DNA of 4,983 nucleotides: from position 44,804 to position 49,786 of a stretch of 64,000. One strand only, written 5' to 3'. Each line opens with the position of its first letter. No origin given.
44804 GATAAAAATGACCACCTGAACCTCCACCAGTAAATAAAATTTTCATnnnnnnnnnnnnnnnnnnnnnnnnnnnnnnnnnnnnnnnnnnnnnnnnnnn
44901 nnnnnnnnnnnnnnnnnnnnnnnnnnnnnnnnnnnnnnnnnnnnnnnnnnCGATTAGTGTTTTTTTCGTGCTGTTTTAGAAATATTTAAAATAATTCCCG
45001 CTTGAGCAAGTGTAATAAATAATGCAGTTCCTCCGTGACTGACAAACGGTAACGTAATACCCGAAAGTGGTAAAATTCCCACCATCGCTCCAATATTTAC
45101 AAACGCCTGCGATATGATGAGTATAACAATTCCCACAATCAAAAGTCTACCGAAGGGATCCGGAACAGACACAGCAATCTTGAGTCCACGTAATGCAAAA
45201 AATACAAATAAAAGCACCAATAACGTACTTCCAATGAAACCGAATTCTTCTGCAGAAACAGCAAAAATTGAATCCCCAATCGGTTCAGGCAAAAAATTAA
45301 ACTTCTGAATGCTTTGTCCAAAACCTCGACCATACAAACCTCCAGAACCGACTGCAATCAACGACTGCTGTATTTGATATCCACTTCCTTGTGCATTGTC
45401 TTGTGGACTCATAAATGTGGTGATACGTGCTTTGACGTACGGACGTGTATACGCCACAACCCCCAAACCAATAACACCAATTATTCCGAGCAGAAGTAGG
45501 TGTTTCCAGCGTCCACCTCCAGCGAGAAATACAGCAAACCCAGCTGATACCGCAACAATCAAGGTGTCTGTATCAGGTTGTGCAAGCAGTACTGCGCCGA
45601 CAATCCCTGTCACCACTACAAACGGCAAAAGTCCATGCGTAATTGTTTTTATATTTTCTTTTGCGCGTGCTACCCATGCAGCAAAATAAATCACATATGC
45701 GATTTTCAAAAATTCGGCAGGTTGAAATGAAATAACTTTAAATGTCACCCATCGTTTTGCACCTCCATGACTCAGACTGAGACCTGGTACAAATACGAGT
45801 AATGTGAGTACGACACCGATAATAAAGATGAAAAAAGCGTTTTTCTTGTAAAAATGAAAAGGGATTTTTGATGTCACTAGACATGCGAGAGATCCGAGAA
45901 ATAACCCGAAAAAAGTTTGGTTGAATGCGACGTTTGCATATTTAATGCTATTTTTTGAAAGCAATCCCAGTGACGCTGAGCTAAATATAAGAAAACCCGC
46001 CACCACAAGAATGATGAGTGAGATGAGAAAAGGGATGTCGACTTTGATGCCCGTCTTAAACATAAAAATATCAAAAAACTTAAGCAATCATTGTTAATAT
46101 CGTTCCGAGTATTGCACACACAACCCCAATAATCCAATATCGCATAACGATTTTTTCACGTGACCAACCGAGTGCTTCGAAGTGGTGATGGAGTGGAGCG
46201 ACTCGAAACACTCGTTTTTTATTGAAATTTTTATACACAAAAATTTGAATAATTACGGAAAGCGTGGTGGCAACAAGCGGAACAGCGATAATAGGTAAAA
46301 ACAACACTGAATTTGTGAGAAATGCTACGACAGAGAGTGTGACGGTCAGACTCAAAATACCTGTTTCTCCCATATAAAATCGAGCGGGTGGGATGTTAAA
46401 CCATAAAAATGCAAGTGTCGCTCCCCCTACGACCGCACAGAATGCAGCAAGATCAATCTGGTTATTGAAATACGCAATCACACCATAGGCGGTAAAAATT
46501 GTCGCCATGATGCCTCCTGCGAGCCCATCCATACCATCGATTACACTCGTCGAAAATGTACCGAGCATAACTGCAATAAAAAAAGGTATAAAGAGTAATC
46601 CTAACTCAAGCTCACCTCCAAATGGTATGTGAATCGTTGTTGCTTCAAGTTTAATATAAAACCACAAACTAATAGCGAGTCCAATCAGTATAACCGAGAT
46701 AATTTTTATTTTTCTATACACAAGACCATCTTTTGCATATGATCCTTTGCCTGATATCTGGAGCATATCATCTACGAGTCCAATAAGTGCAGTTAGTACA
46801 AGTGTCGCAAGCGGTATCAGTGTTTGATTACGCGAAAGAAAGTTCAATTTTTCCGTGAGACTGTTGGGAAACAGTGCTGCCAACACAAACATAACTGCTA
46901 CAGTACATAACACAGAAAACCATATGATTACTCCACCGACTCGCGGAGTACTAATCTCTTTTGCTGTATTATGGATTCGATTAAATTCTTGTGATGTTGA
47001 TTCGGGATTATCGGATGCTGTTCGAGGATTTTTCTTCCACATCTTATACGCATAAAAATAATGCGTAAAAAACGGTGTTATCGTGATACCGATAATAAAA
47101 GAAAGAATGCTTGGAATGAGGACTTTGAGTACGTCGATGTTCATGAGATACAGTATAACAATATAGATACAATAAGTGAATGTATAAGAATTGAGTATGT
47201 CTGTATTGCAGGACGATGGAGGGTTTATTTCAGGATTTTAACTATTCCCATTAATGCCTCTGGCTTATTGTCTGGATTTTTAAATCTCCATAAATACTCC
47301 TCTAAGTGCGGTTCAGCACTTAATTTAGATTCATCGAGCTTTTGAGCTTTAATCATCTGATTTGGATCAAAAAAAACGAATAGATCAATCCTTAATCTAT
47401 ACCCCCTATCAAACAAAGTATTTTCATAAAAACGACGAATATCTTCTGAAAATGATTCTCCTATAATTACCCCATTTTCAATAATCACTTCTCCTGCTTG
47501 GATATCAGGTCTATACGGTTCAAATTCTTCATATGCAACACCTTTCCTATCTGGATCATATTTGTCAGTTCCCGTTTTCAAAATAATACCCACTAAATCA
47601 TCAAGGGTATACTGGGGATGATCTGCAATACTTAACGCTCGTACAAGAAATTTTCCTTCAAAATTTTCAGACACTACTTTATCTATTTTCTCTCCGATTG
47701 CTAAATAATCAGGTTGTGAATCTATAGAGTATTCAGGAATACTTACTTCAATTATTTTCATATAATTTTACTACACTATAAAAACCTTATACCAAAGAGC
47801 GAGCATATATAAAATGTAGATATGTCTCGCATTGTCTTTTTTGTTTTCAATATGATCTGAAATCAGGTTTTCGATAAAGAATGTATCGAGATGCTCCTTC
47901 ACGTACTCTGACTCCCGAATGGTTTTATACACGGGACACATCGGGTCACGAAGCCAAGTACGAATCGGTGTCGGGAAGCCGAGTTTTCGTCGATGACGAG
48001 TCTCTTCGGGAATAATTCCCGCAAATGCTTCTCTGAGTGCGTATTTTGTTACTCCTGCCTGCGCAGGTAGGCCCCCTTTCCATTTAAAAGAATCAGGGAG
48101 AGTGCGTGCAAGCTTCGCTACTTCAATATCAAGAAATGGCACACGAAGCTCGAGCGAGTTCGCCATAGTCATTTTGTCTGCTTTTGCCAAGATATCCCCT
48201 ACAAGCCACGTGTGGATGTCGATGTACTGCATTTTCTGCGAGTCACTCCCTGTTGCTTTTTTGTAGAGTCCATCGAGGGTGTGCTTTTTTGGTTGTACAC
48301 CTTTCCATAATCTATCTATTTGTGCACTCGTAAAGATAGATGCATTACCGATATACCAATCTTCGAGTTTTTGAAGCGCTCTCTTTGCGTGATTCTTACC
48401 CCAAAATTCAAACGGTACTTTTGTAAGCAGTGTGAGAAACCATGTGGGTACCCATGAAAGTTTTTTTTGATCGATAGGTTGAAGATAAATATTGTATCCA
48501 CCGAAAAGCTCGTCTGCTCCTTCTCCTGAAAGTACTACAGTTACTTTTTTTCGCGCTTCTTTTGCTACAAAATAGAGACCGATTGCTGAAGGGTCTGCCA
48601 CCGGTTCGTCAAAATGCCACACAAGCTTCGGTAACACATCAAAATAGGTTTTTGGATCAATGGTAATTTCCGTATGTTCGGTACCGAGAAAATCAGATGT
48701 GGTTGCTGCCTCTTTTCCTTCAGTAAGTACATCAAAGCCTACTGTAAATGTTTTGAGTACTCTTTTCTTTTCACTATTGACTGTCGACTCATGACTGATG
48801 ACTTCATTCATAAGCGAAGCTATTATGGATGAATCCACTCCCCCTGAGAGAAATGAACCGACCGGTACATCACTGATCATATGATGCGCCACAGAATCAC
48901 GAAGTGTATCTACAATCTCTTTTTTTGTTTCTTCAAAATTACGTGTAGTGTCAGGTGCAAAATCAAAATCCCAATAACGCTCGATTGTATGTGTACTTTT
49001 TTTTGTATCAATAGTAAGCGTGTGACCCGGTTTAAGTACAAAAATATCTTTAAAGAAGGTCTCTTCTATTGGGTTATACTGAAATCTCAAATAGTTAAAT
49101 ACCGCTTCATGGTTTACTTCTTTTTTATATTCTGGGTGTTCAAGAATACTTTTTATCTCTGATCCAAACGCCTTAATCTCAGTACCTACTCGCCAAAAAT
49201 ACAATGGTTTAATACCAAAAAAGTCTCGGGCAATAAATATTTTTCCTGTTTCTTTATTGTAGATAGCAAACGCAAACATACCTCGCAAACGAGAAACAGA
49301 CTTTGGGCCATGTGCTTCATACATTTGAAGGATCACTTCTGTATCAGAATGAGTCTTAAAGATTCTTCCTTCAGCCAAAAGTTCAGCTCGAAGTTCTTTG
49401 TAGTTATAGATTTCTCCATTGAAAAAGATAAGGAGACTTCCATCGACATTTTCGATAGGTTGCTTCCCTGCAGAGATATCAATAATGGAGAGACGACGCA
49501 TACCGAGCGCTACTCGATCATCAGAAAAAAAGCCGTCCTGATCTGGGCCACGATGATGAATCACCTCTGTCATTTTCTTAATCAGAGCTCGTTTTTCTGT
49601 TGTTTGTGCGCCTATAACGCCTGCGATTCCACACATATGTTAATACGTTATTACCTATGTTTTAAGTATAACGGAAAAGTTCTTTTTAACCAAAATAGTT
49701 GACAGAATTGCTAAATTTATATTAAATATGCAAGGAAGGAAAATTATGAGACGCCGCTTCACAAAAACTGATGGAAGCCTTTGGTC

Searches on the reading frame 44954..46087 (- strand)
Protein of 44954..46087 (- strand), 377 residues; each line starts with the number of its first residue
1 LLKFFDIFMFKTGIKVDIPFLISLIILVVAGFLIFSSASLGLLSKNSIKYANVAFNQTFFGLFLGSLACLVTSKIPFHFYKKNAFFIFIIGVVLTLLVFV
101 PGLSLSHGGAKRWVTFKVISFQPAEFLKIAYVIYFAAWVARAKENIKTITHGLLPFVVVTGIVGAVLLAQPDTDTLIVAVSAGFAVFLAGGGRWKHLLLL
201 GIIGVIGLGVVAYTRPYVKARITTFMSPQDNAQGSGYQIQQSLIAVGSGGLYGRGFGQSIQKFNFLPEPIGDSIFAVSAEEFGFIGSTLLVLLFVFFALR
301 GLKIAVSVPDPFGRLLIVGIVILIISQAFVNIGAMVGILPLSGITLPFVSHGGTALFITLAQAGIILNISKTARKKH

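Call 66: search_protein_families(library=pfam, proteins=[window:44954-46087:-], max_evalue=0.001)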
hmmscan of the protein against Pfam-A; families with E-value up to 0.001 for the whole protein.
window:44954-46087:- (377 aa): 1 family
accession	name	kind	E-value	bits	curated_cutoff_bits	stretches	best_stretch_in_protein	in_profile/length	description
PF01098.24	FTSW_RODA_SPOVE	-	7e-93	311.9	26.4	1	22-374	6-355/356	Cell cycle protein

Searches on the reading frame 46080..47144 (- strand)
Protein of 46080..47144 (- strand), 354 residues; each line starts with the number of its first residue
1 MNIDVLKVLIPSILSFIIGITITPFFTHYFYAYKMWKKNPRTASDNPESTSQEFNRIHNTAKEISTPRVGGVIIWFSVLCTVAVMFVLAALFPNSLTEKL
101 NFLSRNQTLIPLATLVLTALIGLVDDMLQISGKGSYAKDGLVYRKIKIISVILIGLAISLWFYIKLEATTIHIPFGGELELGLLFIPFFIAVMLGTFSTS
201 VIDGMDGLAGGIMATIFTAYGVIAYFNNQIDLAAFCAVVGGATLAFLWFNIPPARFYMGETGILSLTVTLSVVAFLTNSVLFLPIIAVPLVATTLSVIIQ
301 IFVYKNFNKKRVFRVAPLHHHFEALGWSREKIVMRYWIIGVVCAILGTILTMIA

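Call 66: search_protein_families(library=pfam, proteins=[window:46080-47144:-], max_evalue=0.001)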
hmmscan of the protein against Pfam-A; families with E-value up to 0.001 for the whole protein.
window:46080-47144:- (354 aa): 1 family
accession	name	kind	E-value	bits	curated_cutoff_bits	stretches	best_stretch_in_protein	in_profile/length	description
PF00953.26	Glycos_transf_4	-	7.5e-22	78.5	27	1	111-276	4-158/160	Glycosyl transferase family 4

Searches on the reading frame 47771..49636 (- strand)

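Call 66: search_protein_families(library=pfam, proteins=[window:47771-49636:-], max_evalue=0.001)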
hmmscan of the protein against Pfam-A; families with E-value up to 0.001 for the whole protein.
window:47771-49636:- (621 aa): 4 families
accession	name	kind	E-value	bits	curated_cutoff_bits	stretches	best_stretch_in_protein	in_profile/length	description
PF00733.27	Asn_synthase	-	3.3e-93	313.6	21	1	242-616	3-353/354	Asparagine synthase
PF13537.11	GATase_7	-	5.3e-42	143.1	25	1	47-165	2-122/123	Glutamine amidotransferase domain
PF13522.11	GATase_6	-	9.9e-38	129.5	27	1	31-160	1-130/130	Glutamine amidotransferase domain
PF02540.23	NAD_synthase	-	0.0007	19.2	21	0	239-289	3-43/242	NAD synthase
